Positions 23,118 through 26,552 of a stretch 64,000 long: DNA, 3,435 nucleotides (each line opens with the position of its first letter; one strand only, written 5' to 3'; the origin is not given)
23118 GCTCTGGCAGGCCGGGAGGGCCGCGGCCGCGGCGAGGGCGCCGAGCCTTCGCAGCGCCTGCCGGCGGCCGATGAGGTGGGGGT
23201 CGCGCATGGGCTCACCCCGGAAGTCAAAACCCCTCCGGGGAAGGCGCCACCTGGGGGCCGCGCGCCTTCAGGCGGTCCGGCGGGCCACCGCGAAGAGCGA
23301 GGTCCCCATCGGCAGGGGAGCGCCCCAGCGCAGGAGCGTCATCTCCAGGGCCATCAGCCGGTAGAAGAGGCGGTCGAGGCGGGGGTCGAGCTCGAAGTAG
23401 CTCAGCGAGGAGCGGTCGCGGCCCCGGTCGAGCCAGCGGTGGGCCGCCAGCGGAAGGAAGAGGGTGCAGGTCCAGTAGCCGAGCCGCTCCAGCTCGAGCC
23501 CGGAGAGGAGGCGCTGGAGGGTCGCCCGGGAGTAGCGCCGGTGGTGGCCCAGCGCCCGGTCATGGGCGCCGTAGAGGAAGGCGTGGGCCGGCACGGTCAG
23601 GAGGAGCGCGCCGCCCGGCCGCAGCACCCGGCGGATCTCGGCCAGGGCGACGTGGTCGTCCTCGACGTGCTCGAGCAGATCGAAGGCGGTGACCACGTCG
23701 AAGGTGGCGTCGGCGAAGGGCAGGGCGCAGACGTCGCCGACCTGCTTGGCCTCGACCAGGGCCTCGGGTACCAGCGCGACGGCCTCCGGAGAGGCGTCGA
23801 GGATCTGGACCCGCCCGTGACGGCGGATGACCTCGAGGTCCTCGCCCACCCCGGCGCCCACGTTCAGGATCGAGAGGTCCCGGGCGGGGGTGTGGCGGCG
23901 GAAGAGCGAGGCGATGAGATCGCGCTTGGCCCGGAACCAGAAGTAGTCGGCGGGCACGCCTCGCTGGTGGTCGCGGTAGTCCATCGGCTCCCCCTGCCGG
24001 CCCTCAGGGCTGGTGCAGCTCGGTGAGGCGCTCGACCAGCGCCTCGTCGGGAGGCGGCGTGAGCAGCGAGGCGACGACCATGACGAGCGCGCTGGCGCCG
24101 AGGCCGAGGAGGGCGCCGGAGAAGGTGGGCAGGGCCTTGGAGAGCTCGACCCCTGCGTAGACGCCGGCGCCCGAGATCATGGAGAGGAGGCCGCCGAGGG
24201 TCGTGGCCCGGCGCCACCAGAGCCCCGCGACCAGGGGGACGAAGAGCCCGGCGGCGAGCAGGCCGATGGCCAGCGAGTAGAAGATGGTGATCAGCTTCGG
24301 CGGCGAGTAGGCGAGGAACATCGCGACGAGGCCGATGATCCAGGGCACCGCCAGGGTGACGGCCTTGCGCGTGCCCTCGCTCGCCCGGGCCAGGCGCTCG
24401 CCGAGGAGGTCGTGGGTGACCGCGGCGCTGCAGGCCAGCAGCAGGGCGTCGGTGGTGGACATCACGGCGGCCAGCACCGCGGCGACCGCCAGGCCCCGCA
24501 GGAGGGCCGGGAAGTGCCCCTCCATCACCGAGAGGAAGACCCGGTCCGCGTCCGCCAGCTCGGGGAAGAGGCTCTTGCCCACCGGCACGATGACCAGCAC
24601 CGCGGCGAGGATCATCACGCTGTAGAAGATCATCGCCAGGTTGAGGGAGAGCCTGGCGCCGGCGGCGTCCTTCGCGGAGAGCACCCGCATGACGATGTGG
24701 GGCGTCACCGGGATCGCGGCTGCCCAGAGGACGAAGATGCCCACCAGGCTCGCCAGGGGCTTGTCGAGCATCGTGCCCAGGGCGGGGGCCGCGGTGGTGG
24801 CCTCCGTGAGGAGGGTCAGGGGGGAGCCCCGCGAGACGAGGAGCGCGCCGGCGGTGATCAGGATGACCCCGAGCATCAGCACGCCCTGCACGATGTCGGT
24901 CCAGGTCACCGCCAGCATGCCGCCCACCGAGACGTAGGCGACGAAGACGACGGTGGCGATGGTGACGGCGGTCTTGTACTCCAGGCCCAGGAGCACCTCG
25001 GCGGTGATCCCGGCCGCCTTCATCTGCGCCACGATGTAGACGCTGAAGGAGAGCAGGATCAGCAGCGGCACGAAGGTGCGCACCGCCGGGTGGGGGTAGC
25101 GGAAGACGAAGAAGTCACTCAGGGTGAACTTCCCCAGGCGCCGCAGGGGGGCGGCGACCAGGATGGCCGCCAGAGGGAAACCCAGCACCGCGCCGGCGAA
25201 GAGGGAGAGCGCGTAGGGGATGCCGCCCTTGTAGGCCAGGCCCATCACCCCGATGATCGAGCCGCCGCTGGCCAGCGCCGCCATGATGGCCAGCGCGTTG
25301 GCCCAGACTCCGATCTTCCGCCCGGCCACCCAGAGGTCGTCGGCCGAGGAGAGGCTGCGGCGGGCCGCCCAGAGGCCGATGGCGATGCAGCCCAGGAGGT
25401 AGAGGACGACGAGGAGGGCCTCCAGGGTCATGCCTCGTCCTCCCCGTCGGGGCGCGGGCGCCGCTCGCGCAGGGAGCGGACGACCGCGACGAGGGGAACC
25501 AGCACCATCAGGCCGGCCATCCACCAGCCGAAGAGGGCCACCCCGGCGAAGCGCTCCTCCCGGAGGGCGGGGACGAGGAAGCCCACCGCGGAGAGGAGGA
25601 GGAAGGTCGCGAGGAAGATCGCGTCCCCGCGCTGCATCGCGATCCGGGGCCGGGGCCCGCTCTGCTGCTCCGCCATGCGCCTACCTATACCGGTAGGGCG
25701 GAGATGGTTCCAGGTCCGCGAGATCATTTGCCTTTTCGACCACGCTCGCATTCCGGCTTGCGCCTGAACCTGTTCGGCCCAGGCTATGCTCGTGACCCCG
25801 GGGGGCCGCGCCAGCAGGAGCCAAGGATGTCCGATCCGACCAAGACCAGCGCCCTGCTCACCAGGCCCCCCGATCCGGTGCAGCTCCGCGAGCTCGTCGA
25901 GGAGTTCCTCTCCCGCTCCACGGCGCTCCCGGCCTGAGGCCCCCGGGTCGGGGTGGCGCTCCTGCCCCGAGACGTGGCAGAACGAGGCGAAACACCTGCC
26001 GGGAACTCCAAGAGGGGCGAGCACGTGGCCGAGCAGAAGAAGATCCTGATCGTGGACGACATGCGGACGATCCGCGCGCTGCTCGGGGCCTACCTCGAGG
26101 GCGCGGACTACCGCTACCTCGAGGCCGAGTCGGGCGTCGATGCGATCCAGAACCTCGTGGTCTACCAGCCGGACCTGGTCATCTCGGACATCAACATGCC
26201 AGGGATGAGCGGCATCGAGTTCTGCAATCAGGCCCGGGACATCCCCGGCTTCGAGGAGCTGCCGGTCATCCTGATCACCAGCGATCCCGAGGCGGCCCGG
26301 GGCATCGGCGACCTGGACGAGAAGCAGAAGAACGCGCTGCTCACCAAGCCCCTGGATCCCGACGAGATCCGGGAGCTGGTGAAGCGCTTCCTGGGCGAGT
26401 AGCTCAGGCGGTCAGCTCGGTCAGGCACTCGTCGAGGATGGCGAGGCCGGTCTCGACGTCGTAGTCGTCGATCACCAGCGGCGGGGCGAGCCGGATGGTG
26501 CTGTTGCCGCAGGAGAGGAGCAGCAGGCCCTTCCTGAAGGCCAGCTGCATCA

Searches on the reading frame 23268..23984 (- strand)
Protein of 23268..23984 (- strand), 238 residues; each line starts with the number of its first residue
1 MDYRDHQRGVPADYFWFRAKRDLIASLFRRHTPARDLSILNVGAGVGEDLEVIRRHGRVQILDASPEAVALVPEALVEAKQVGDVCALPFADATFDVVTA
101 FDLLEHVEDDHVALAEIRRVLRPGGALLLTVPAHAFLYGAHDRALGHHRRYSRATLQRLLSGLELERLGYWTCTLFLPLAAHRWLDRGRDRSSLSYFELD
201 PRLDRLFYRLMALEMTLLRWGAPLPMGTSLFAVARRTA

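Call 13: search_protein_families(library=pfam, proteins=[window:23268-23984:-], max_evalue=0.01)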
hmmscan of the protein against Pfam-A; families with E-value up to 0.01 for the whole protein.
window:23268-23984:- (238 aa): 9 families
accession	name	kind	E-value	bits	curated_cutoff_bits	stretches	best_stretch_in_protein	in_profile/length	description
PF08241.18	Methyltransf_11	-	7.4e-21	75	21.2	1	40-128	1-94/95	Methyltransferase domain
PF13489.12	Methyltransf_23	-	6.2e-16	59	27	1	18-162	7-156/164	Methyltransferase domain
PF13649.12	Methyltransf_25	-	1.5e-15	58.1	27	1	39-125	1-97/97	Methyltransferase domain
PF08242.18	Methyltransf_12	-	5.2e-11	43.6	30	1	40-127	1-98/98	Methyltransferase domain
PF13847.12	Methyltransf_31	-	5.2e-09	36.4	27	1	36-133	4-113/145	Methyltransferase domain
PF01209.24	Ubie_methyltran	-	5.1e-07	29.7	20.1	1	35-128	47-150/233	ubiE/COQ5 methyltransferase family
PF20922.3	Anamorsin_N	-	0.00091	19.4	27.1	1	76-133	33-91/163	Anamorsin, N-terminal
PF05148.21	Methyltransf_8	-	0.0018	18.7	27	1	38-128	75-155/219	Hypothetical methyltransferase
PF05219.18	DREV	-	0.0095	15.5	26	0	32-130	91-187/265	DREV methyltransferase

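Call 14: search_protein_families(library=ncbifam, proteins=[window:23268-23984:-], max_evalue=0.01)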
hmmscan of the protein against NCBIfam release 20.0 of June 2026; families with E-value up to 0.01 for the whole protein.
window:23268-23984:- (238 aa): 29 families (the best 25 are shown)
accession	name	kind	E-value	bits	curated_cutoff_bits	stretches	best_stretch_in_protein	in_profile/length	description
NF045667.1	MTase_DVU1556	equivalog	5.8e-13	48.8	155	1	34-130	21-120/213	DVU_1556 family methyltransferase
NF001241.0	PRK00216.1-2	equivalog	4.9e-10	39.4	327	1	39-129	55-147/231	demethylmenaquinone methyltransferase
NF047649.1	MTase_UXPK_star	exception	6e-09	35.3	460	1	38-130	80-182/283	methyltransferase/UXPK-star double selenoprotein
NF007610.0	PRK10258.1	equivalog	1.2e-08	34.7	342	1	29-133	35-142/251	malonyl-ACP O-methyltransferase BioC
TIGR01934.1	MenG_MenH_UbiE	subfamily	1.3e-08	34.5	158.35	1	31-129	35-141/223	ubiquinone/menaquinone biosynthesis methyltransferase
TIGR02072.1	BioC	equivalog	1.4e-08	34.8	184.95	1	26-145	26-148/244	malonyl-ACP O-methyltransferase BioC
NF041537.1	ArsM_AhpD_UU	exception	3.1e-08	32.8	510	1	38-130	79-181/345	arsenite methyltransferase/AhpD domain selenoprotein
NF041255.1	mycofact_MftM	equivalog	3.9e-07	29.7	200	1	38-159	142-265/289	mycofactocin oligosaccharide methyltransferase MftM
TIGR01983.1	UbiG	equivalog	4.1e-07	29.5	102.95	1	31-130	45-152/228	bifunctional 2-polyprenyl-6-hydroxyphenol methylase/3-demethylubiquinol 3-O-methyltransferase UbiG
NF001240.0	PRK00216.1-1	equivalog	4.2e-07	29.3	378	1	83-129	122-168/251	bifunctional demethylmenaquinone methyltransferase/2-methoxy-6-polyprenyl-1,4-benzoquinol methylase UbiE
NF041675.1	sarc_dimgly_tmase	equivalog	2.1e-06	27.9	550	1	86-134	126-174/278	sarcosine/dimethylglycine N-methyltransferase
NF001243.0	PRK00216.1-4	equivalog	2.4e-06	27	235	1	82-128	104-150/237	demethylmenaquinone methyltransferase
NF001244.0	PRK00216.1-5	equivalog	2.7e-06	26.9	216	1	38-128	51-152/236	bifunctional demethylmenaquinone methyltransferase/2-methoxy-6-polyprenyl-1,4-benzoquinol methylase UbiE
NF004452.0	PRK05785.1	equivalog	4.8e-06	26.2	207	1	20-122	38-138/228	hypothetical protein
NF045649.1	2X_seleno_MduS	exception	7e-06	25.2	380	1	37-132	43-150/338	methyltransferase domain-containing selenoprotein MduS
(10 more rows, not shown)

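Call 43: find_encoding_contigs(protein=window:23268-23984:-, flank=10000, max_places=3)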
Protein window:23268-23984:- (238 aa): no gene with exactly this product is on record in the collection.

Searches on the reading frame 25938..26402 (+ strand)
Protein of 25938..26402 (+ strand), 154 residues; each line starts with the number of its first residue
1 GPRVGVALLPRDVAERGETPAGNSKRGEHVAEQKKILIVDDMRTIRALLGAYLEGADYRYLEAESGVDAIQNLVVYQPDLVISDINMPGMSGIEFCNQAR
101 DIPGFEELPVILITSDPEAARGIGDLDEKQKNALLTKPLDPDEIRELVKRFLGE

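Call 13: search_protein_families(library=pfam, proteins=[window:25938-26402:+], max_evalue=0.01)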
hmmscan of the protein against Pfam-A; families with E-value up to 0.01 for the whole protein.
window:25938-26402:+ (154 aa): 1 family
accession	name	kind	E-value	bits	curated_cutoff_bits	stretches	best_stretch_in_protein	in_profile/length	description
PF00072.30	Response_reg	-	9.9e-22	77.7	30.2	1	36-148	1-110/111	Response regulator receiver domain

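Call 14: search_protein_families(library=ncbifam, proteins=[window:25938-26402:+], max_evalue=0.01)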
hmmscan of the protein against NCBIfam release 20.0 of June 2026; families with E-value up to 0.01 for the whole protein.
window:25938-26402:+ (154 aa): 91 families (the best 25 are shown)
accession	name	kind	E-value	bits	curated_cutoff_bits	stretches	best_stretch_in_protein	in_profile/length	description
TIGR02154.1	PhoB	equivalog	1e-16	61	296.2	1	33-145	2-113/226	phosphate regulon transcriptional regulator PhoB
NF045717.1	DVU0259_DivK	exception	2e-16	60.2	160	1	33-152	2-116/117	DVU0259 family response regulator domain-containing protein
NF007135.0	PRK09581.1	equivalog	5.9e-16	58.3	474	1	35-140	4-108/457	PleD family two-component system response regulator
NF007969.0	PRK10693.1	equivalog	1.1e-15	57.5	329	1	32-120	6-92/337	two-component system response regulator RssB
TIGR01818.1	ntrC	equivalog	4.3e-15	55.5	558.6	1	36-152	1-114/463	nitrogen regulation protein NR(I)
NF045505.1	RR_RssB_Pseudo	equivalog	2.3e-14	53.2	700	1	33-119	5-89/394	two-component system response regulator RssB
NF008469.0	PRK11361.1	equivalog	3.6e-14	52.3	714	1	32-152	3-120/461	acetoacetate metabolism transcriptional regulator AtoC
NF008099.0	PRK10841.1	equivalog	6.7e-14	50.6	920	1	27-121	818-910/949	two-component system sensor histidine kinase RcsC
NF040689.1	MtrAB_MtrA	equivalog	1e-13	51.2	300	1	36-144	1-105/219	MtrAB system response regulator MtrA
NF053512.1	nitric_RR_NosR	exception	1.1e-13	51.1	400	1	36-150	1-113/422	response regulator c-di-GMP phosphodiesterase, NosR family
NF045944.1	ResRegRpaBCyano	equivalog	1.3e-13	50.9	330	1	37-150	1-110/229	response regulator transcription factor RpaB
NF007982.1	PRK10710.1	equivalog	1.6e-13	50.8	380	1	30-151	4-121/235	envelope stress response regulator BaeR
NF041866.1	EpsW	equivalog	4.9e-13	48.8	200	1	32-152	4-125/131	exopolysaccharide biosynthesis response regulator EpsW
NF007901.0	PRK10610.1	equivalog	9.5e-13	48.4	189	1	33-117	5-90/129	chemotaxis response regulator CheY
NF040534.1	resp_reg_YycF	equivalog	1.4e-12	47.4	340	1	34-144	1-107/231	response regulator YycF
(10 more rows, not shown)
